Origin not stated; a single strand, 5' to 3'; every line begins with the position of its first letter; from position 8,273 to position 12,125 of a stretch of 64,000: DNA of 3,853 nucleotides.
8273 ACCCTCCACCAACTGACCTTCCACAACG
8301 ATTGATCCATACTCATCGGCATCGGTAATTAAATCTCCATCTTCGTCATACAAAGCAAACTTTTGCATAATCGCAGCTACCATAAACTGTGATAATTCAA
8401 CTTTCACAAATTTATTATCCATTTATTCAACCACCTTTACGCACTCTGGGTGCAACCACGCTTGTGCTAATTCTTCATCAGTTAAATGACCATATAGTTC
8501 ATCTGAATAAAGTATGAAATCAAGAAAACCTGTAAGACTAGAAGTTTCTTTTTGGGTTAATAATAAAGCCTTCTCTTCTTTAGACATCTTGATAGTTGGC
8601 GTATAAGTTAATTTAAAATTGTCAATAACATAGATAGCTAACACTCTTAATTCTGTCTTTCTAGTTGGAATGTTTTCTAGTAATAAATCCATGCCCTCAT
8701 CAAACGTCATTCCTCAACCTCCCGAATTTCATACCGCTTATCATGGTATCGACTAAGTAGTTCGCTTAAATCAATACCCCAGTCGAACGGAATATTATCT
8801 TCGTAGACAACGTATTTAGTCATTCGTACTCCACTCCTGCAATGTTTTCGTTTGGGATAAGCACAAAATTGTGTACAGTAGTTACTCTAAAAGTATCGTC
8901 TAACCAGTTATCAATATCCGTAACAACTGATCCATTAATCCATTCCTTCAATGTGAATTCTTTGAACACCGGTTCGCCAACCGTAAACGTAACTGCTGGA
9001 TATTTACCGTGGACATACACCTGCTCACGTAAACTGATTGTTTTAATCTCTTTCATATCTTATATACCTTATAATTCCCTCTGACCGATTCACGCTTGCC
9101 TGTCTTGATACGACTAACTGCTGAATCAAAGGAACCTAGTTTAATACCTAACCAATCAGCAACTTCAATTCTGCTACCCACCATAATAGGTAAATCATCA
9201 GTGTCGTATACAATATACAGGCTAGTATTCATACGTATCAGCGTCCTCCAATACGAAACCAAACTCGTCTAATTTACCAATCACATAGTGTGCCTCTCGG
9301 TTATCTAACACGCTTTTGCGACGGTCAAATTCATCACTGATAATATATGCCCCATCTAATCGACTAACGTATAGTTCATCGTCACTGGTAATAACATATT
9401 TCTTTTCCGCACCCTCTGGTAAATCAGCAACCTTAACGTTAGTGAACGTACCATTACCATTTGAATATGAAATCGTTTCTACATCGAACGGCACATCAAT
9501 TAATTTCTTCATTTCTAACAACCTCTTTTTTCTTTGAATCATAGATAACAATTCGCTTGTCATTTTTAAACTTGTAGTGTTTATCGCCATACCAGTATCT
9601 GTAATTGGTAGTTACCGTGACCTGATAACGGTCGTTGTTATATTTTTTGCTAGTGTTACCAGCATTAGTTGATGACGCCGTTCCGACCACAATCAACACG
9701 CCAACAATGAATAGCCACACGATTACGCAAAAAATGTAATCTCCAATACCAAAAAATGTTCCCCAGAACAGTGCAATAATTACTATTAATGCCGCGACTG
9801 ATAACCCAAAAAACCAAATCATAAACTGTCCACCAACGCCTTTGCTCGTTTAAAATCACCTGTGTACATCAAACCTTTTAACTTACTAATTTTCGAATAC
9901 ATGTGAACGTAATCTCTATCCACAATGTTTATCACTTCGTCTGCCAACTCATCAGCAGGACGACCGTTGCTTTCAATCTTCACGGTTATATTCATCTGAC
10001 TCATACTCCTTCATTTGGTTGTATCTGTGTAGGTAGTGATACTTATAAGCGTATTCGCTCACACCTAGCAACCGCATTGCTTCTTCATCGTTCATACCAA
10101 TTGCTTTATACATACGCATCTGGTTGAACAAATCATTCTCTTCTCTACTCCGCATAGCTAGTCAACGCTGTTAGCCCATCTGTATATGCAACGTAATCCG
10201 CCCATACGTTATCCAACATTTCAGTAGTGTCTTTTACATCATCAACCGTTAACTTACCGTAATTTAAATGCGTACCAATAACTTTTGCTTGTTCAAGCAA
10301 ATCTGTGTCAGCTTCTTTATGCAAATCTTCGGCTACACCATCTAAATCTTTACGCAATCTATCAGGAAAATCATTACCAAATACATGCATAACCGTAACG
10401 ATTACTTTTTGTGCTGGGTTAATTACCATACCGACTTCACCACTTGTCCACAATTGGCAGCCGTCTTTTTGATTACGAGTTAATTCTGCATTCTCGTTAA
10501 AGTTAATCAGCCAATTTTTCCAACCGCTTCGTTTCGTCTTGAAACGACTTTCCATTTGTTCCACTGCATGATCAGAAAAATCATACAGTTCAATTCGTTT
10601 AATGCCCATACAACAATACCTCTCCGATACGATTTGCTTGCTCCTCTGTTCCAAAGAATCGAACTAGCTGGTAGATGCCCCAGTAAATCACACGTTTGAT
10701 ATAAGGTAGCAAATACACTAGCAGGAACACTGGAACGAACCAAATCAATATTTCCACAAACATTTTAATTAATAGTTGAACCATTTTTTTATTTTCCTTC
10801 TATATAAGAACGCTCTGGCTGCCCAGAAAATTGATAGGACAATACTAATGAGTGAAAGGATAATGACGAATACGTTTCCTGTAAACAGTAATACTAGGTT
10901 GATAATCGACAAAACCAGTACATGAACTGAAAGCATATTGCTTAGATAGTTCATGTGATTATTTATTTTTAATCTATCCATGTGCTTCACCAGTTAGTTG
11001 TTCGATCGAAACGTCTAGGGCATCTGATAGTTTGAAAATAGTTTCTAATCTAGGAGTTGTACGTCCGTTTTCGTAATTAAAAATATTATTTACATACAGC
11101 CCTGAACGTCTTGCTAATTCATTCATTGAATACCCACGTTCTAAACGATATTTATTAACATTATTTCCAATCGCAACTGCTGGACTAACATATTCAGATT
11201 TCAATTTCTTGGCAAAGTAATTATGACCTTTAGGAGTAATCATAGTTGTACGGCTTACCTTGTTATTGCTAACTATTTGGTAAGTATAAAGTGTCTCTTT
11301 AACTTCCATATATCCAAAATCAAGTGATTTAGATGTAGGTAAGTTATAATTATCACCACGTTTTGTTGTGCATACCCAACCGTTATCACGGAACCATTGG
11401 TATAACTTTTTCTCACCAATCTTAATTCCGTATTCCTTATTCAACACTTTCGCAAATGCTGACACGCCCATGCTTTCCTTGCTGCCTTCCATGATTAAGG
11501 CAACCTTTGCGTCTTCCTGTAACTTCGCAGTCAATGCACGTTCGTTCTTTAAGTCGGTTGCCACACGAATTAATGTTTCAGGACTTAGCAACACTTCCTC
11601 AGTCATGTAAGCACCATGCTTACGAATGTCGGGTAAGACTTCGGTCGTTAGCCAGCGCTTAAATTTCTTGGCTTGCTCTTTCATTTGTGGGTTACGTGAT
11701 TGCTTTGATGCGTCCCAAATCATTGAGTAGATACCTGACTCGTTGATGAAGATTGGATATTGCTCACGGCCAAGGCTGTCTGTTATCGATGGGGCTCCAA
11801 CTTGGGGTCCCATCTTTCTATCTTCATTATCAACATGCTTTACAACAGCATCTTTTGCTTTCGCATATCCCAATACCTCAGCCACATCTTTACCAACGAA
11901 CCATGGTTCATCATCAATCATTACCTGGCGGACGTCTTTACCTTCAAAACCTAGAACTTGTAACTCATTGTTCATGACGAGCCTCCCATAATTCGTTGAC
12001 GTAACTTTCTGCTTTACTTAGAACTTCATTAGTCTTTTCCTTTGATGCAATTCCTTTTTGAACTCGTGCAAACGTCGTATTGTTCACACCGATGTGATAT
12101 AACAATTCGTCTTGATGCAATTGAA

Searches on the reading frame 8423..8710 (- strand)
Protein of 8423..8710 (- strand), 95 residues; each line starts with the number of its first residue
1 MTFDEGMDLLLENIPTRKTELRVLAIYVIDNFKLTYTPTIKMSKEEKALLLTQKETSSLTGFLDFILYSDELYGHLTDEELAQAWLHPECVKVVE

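Call 60: search_protein_families(library=phrogs, proteins=[window:8423-8710:-])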
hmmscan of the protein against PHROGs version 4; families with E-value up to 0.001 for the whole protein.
window:8423-8710:- (95 aa): 1 family
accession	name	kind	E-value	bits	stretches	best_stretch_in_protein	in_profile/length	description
phrog_25945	-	unknown function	1.6e-13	51.9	1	1-95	2-107/108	-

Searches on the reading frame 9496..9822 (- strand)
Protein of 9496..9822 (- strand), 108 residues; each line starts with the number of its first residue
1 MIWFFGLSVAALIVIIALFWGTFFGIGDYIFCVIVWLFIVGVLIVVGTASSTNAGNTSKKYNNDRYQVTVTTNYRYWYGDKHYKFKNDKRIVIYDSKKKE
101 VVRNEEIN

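Call 60: search_protein_families(library=phrogs, proteins=[window:9496-9822:-])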
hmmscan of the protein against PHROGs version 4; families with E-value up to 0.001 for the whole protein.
window:9496-9822:- (108 aa): 1 family
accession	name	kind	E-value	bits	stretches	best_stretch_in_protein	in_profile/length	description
phrog_200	-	other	0.00023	21.4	1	1-98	43-154/379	lipoprotein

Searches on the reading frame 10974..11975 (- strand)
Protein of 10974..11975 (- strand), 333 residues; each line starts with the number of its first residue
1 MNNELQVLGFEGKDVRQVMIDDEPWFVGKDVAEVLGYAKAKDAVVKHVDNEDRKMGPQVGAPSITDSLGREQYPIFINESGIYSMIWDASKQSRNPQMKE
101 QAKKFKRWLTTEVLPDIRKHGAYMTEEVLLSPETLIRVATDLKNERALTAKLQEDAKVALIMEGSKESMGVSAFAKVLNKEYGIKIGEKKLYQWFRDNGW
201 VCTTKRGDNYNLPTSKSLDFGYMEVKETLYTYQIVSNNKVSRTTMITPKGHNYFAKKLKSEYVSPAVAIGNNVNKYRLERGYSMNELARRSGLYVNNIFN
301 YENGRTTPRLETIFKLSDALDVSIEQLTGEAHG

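Call 60: search_protein_families(library=phrogs, proteins=[window:10974-11975:-])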
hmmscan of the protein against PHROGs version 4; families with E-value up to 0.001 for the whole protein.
window:10974-11975:- (333 aa): 25 families
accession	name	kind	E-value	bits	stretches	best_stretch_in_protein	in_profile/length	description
phrog_130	-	transcription regulation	2.4e-73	248.8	1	1-273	156-423/480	anti-repressor Ant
phrog_463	-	transcription regulation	5.1e-38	132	1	1-157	1-148/250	anti-repressor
phrog_2899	-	transcription regulation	9.1e-37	128.1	1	1-187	3-178/263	anti-repressor Ant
phrog_2593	-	transcription regulation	1.4e-29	104.6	1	1-167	18-177/255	anti-repressor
phrog_7940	-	unknown function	8.4e-28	98.6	1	3-152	2-145/252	-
phrog_2977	-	transcription regulation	7.1e-25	88.5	1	1-92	60-148/150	anti-repressor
phrog_2011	-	transcription regulation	2.4e-23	84.3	1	5-140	4-131/275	anti-repressor Ant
phrog_9438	-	transcription regulation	1.5e-22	80.7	1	162-261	18-114/121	anti-repressor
phrog_245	-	transcription regulation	3e-22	80.5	1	3-131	39-145/319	anti-repressor Ant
phrog_63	-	transcription regulation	1.4e-21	78.4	1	132-280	227-379/431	anti-repressor Ant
phrog_5060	-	transcription regulation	4.8e-20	73.5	1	4-157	6-158/224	anti-repressor Ant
phrog_25722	-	unknown function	3.7e-18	66.8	1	5-129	4-114/150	-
phrog_9976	-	transcription regulation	4.8e-18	66.7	1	9-127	5-110/188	anti-repressor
phrog_8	-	transcription regulation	2.1e-12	48.2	1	238-330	58-138/346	transcriptional regulator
phrog_3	-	transcription regulation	2.7e-12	48.2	1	213-328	30-146/430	transcriptional repressor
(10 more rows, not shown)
